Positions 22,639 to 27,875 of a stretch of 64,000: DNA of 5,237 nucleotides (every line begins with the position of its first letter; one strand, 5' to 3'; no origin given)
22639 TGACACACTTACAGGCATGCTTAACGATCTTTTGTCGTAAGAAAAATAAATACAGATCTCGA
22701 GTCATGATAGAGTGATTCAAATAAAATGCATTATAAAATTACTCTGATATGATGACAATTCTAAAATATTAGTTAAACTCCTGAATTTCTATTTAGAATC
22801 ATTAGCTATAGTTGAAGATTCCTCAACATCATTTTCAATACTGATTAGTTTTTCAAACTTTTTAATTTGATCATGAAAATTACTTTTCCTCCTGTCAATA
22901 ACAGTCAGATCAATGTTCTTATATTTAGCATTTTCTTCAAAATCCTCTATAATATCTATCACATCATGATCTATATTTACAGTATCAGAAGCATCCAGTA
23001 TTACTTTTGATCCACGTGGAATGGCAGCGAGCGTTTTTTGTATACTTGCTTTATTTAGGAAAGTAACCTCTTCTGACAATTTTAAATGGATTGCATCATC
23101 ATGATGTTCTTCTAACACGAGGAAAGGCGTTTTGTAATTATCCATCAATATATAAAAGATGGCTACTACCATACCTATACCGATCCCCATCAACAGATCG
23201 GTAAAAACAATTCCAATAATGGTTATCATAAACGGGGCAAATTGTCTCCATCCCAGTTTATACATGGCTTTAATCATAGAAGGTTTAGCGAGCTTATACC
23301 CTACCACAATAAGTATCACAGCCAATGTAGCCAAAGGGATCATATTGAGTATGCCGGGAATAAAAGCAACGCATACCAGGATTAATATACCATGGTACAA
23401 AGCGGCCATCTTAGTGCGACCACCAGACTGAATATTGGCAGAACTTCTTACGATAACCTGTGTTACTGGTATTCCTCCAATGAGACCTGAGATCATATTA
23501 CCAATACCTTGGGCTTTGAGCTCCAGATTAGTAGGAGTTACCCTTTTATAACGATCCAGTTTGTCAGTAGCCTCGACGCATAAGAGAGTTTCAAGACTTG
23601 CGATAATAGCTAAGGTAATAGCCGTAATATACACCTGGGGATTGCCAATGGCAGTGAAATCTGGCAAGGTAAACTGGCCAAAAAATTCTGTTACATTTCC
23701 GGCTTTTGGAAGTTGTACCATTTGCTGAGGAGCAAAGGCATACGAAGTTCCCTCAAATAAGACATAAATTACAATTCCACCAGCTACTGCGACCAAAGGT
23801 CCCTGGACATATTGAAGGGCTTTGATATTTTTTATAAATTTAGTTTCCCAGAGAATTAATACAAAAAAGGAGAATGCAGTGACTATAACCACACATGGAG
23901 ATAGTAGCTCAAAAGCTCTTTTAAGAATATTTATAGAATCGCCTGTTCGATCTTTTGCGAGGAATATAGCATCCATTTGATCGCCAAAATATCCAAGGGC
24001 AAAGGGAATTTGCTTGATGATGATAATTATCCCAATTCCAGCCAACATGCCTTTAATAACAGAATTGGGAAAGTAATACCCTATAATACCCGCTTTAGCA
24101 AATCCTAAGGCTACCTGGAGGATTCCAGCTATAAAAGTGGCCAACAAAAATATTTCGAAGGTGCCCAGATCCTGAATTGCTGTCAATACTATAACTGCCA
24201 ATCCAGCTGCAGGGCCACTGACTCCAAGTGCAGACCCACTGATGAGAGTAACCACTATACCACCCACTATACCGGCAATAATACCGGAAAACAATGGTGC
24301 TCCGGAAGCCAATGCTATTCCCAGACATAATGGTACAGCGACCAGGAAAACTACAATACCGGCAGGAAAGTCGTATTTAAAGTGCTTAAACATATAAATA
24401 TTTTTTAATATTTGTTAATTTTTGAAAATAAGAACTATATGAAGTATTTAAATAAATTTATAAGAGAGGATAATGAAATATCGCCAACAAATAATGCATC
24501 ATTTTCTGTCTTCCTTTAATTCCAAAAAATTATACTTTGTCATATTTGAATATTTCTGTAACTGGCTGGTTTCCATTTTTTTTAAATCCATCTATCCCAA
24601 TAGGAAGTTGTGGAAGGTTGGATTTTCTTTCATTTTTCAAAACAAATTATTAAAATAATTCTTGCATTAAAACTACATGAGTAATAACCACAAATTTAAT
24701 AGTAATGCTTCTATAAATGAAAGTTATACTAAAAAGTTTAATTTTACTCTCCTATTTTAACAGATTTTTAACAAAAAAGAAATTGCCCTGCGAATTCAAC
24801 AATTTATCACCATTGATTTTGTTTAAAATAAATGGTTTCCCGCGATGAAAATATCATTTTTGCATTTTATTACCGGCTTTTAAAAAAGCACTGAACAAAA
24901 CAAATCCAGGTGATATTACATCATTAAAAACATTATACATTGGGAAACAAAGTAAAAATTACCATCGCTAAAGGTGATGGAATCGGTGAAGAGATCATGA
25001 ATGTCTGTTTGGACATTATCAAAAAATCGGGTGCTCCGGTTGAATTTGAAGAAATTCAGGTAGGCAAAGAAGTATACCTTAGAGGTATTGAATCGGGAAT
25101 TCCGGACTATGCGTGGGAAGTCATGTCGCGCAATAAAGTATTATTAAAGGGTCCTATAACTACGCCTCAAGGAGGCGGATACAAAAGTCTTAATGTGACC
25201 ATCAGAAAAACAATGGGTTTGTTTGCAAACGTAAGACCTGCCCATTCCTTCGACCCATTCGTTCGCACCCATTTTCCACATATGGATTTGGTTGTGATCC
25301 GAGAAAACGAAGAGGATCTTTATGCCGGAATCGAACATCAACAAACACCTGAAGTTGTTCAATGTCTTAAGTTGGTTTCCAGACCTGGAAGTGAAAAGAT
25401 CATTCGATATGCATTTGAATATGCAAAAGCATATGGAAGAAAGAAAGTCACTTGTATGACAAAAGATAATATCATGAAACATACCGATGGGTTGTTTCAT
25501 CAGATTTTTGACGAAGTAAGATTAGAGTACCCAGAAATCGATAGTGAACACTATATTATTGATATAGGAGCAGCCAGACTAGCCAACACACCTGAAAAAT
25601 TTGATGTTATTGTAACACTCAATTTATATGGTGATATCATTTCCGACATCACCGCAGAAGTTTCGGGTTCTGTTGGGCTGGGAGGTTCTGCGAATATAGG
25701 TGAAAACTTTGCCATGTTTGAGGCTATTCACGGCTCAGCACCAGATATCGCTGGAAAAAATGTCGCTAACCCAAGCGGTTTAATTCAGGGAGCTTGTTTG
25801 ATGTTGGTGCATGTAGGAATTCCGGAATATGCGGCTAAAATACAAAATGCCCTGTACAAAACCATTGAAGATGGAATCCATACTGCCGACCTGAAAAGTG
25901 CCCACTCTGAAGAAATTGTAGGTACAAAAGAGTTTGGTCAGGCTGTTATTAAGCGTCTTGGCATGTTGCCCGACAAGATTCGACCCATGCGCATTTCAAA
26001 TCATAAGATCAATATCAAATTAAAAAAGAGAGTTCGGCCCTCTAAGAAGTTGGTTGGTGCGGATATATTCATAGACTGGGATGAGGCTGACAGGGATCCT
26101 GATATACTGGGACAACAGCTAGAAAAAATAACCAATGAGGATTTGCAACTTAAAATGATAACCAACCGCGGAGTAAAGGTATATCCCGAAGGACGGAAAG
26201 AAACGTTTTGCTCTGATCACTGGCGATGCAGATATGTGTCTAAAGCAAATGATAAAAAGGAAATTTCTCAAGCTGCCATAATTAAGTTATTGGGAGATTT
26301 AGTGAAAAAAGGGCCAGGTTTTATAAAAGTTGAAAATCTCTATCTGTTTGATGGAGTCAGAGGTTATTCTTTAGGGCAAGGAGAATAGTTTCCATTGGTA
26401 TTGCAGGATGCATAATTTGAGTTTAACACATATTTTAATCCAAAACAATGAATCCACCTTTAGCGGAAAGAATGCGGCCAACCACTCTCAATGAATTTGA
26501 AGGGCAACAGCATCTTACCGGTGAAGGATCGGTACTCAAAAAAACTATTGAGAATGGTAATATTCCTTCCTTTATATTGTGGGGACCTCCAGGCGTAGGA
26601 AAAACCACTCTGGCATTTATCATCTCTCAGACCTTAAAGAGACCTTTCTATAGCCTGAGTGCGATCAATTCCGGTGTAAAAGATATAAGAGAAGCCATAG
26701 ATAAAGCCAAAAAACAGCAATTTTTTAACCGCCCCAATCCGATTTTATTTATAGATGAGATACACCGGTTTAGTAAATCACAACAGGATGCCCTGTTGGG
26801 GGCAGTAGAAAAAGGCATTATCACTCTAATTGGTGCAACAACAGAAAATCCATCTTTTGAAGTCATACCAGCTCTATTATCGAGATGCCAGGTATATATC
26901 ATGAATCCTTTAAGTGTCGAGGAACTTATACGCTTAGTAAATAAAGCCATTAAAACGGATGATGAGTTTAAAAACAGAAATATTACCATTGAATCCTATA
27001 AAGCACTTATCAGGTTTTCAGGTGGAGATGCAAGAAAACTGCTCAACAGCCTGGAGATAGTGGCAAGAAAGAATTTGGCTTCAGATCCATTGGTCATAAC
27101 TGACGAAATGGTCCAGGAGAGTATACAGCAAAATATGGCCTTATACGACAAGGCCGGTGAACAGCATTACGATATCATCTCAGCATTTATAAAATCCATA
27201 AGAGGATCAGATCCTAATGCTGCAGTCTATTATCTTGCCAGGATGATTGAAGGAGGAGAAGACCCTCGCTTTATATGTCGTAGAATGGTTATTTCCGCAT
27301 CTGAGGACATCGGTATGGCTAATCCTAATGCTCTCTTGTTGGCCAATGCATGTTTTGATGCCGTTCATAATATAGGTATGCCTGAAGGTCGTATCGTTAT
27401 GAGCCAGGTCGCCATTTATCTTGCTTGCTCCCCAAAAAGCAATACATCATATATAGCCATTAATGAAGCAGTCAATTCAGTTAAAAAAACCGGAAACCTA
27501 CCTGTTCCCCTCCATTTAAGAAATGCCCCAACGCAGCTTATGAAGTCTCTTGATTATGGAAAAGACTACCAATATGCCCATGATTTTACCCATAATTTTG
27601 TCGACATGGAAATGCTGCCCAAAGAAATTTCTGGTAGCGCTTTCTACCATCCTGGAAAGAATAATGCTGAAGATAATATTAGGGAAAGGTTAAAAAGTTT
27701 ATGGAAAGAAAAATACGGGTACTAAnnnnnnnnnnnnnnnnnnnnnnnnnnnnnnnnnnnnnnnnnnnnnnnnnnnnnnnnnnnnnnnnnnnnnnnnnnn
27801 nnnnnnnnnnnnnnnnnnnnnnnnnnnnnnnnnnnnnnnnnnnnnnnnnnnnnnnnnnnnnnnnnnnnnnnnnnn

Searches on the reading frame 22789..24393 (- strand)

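Call 95: search_protein_families(library=pfam, max_evalue=0.00001, proteins=[window:22789-24393:-])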
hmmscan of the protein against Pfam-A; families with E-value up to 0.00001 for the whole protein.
window:22789-24393:- (534 aa): 2 families
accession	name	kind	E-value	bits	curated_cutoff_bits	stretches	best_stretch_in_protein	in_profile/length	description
PF00916.26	Sulfate_transp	-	4.5e-59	200.6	23.2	1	5-389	1-378/380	Sulfate permease family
PF16983.11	MFS_MOT1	-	8.6e-06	26.5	30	1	269-368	25-111/111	Molybdate transporter of MFS superfamily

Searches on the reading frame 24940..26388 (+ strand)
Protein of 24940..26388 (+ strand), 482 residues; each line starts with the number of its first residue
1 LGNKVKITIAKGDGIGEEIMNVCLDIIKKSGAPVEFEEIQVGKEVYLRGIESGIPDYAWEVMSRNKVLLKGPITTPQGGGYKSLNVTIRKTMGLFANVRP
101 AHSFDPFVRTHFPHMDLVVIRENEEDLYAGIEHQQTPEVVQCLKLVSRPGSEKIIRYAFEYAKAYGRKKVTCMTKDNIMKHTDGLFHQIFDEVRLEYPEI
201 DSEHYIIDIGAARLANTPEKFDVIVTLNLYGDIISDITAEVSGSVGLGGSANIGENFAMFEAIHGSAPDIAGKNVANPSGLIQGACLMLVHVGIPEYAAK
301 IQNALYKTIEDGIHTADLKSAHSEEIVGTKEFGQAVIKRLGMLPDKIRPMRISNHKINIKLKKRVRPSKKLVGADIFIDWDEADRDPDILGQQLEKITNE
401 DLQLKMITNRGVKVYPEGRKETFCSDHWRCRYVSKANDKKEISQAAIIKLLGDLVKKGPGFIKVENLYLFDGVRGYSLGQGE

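Call 11: search_protein_families(library=pfam, proteins=[window:24940-26388:+])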
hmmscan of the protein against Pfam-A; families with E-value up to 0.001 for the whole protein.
window:24940-26388:+ (482 aa): 2 families
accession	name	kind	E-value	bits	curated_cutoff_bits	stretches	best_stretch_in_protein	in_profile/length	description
PF00180.25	Iso_dh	-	3.2e-95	319.8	27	1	6-336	1-348/348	Isocitrate/isopropylmalate dehydrogenase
PF18324.6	Isocitrate_DH_C_bact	-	8.6e-43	145.3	25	1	369-482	1-110/110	Bacterial isocitrate dehydrogenase, C-terminal domain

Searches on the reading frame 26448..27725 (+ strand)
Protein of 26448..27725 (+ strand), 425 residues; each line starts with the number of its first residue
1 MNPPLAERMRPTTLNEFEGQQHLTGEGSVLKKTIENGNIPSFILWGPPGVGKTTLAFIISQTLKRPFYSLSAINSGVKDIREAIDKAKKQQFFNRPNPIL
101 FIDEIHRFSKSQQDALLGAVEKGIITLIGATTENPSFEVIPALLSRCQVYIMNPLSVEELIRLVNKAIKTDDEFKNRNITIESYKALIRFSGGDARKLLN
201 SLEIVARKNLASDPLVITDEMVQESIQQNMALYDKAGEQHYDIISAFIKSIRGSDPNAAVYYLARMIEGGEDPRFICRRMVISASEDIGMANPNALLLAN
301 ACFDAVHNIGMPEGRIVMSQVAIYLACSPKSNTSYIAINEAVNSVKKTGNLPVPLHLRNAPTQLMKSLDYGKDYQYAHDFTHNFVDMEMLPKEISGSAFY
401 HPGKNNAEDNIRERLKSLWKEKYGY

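Call 10: find_encoding_contigs(protein=window:26448-27725:+, flank=3000, max_places=6)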
Protein window:26448-27725:+ (425 aa): 1 contig read that carries it; 1 place shown.
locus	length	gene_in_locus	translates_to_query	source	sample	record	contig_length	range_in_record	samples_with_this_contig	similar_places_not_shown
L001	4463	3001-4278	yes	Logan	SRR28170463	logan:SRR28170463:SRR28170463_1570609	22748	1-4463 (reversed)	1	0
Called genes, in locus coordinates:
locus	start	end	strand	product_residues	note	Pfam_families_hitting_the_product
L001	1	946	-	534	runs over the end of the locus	PF00916:Sulfate_transp, PF16983:MFS_MOT1 (weak)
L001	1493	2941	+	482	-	PF00180:Iso_dh, PF18324:Isocitrate_DH_C_bact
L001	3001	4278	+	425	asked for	PF05496:RuvB_N, PF00158:Sigma54_activat (faint), PF13173:AAA_14, PF20720:nSTAND3 (weak), PF00004:AAA, PF07728:AAA_5 (weak), PF16193:AAA_assoc_2, PF12002:MgsA_C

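Call 11: search_protein_families(library=pfam, proteins=[window:26448-27725:+])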
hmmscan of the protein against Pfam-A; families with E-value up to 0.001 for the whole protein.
window:26448-27725:+ (425 aa): 14 families
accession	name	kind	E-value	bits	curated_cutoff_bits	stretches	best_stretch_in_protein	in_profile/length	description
PF12002.13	MgsA_C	-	4.6e-72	241.8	27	1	253-419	1-167/167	MgsA AAA+ ATPase C terminal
PF16193.11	AAA_assoc_2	-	4.7e-25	88.1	34.3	1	178-252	6-81/81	AAA C-terminal domain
PF00004.35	AAA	-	1.1e-18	68.4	21.2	1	43-154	2-130/131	ATPase family associated with various cellular activities (AAA)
PF05496.18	RuvB_N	-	3.7e-14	53.2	27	1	9-128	1-116/159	Holliday junction DNA helicase RuvB P-loop domain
PF13173.12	AAA_14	-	3.9e-08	33.8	27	1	42-160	5-128/129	AAA domain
PF20720.3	nSTAND3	-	3.5e-06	27.2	27.2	1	43-93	21-70/155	Novel STAND NTPase 3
PF07728.20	AAA_5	-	4.2e-06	27.3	22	1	42-131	2-101/139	AAA domain (dynein-related subfamily)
PF00158.32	Sigma54_activat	-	1.7e-05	25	20.2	0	94-135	91-132/168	Sigma-54 interaction domain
PF13191.12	AAA_16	-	0.00016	22.6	32.6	0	33-65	18-50/167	AAA ATPase domain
PF01078.27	Mg_chelatase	-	0.00018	21.4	20.3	0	41-64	24-47/207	Magnesium chelatase, subunit ChlI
PF07726.17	AAA_3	-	0.00034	20.9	27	0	43-135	3-101/131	ATPase family associated with various cellular activities (AAA)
PF04851.21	ResIII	-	0.00037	20.9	22.5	0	86-125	115-155/164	Type III restriction enzyme, res subunit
PF13401.12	AAA_22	-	0.00044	21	27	0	42-114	8-84/130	AAA domain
PF14532.12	Sigma54_activ_2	-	0.00049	20.8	25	0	33-122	16-95/138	Sigma-54 interaction domain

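Call 15: find_homologous_proteins(query=window:26448-27725:+)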
Query window:26448-27725:+ (425 aa): 8000 proteins with E <= 0.001 among 8000 candidates; the best 120 are listed.
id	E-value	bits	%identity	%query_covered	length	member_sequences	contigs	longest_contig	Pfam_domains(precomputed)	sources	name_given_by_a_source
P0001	8.1e-283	955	100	100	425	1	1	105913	PF13173.13,PF00158.33,PF16193.12,PF00004.36,PF05496.19,PF07728.21,PF12002.14,PF20720.4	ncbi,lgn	-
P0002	5.3e-272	920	96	100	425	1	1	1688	PF13173.13,PF00158.33,PF16193.12,PF00004.36,PF05496.19,PF07728.21,PF12002.14,PF20720.4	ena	-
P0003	2.2e-268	908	94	100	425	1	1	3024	PF13173.13,PF16193.12,PF00004.36,PF05496.19,PF07728.21,PF12002.14,PF20720.4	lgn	-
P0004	9.0e-253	856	89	100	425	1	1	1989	PF13173.13,PF00158.33,PF16193.12,PF00004.36,PF05496.19,PF07728.21,PF12002.14,PF20720.4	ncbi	-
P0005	1.7e-211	720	76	100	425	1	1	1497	PF00158.33,PF16193.12,PF00004.36,PF05496.19,PF07728.21,PF12002.14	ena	-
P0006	4.5e-211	719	76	100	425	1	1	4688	PF00158.33,PF16193.12,PF00004.36,PF05496.19,PF07728.21,PF12002.14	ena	-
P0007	8.1e-211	718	74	100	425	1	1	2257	PF13173.13,PF00158.33,PF16193.12,PF00004.36,PF05496.19,PF07728.21,PF12002.14,PF20720.4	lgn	-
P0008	3.1e-210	716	75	100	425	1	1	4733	PF00158.33,PF16193.12,PF00004.36,PF05496.19,PF07728.21,PF12002.14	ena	-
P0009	1.5e-209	714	75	100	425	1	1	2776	PF00158.33,PF16193.12,PF00004.36,PF05496.19,PF07728.21,PF12002.14,PF20720.4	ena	-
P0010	1.1e-207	708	74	99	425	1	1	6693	PF13173.13,PF00158.33,PF16193.12,PF07726.18,PF00004.36,PF05496.19,PF07728.21,PF12002.14,PF01078.28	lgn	-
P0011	1.2e-207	708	75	99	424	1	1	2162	PF00158.33,PF16193.12,PF00004.36,PF05496.19,PF07728.21,PF12002.14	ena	-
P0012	3.4e-207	706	73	99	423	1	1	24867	PF00158.33,PF16193.12,PF00004.36,PF05496.19,PF07728.21,PF12002.14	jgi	jgi:putative ATPase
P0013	7.0e-207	705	74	99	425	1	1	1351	PF13173.13,PF00158.33,PF16193.12,PF00004.36,PF05496.19,PF07728.21,PF12002.14,PF20720.4,PF13191.13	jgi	jgi:putative ATPase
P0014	1.6e-206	704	73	99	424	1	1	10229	PF00158.33,PF16193.12,PF00004.36,PF05496.19,PF07728.21,PF12002.14,PF13191.13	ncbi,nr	ncbi:MAG: replication-associated recombination protein A [Saprospiraceae bacterium]|nr:replication-a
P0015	5.8e-206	702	73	99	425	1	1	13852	PF13173.13,PF00158.33,PF16193.12,PF00004.36,PF05496.19,PF07728.21,PF12002.14,PF20720.4,PF13191.13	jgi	jgi:putative ATPase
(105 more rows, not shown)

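Call 17: find_encoding_contigs(protein=P0002, flank=10000)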
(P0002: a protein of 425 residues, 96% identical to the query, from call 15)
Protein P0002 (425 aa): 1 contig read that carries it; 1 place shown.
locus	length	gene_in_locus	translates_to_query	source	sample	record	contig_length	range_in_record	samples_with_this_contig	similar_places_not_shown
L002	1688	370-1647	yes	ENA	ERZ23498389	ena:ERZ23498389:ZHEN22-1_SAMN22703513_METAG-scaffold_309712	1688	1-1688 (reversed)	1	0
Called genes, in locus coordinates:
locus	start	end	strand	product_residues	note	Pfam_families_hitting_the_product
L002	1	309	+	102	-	?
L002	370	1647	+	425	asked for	PF05496:RuvB_N, PF00158:Sigma54_activat (faint), PF13173:AAA_14, PF20720:nSTAND3 (weak), PF00004:AAA, PF07728:AAA_5 (weak), PF16193:AAA_assoc_2, PF12002:MgsA_C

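Call 18: find_encoding_contigs(protein=P0003, flank=10000)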
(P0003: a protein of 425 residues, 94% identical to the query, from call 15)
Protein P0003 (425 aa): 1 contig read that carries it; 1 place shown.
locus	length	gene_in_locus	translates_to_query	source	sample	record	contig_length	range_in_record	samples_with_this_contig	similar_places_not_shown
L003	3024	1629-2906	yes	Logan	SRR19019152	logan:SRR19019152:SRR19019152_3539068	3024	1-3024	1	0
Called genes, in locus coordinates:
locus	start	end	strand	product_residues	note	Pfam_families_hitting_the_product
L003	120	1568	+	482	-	PF00180:Iso_dh, PF18324:Isocitrate_DH_C_bact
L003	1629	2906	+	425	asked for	PF05496:RuvB_N, PF13173:AAA_14, PF20720:nSTAND3 (weak), PF00004:AAA, PF07728:AAA_5 (weak), PF16193:AAA_assoc_2, PF12002:MgsA_C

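Call 19: find_encoding_contigs(protein=P0004, flank=10000)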
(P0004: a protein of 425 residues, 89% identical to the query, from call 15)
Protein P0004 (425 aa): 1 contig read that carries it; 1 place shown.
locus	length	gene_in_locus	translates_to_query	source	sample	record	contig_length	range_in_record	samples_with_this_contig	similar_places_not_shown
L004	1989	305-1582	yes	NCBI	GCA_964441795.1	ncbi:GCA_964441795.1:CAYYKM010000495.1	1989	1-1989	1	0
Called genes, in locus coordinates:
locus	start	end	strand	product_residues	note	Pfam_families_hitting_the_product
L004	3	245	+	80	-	?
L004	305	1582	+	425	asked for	PF05496:RuvB_N, PF00158:Sigma54_activat (faint), PF13173:AAA_14, PF20720:nSTAND3 (weak), PF00004:AAA, PF07728:AAA_5 (weak), PF16193:AAA_assoc_2, PF12002:MgsA_C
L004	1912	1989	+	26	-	?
